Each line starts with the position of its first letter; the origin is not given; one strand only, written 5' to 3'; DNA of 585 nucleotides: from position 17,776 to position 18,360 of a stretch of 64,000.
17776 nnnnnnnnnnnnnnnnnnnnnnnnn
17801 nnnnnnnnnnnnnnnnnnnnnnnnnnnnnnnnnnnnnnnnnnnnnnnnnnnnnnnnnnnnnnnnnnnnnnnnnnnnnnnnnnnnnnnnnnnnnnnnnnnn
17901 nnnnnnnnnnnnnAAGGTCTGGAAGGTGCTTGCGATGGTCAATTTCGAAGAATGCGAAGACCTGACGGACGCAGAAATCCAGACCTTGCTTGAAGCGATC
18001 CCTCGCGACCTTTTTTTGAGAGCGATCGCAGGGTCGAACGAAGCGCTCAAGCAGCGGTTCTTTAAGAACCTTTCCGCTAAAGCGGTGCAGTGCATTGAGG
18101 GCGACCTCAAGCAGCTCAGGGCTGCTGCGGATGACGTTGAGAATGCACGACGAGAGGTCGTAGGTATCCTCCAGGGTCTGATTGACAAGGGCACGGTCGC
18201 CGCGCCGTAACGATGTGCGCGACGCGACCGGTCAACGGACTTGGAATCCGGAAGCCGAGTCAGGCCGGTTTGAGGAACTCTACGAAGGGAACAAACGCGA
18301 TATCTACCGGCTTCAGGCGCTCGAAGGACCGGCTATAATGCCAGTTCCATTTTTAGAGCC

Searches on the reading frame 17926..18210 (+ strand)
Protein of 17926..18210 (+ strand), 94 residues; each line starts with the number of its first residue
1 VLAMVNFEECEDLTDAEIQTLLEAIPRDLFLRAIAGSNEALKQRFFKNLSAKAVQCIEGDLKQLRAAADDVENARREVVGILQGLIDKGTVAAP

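Call 44: search_protein_families(library=pfam, proteins=[window:17926-18210:+], max_evalue=0.01)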
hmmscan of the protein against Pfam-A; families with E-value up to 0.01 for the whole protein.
window:17926-18210:+ (94 aa): 1 family
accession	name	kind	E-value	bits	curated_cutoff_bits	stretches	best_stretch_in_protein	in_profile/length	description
PF01706.21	FliG_C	-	3.3e-16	59.9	23.3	1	4-91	18-106/108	FliG C-terminal domain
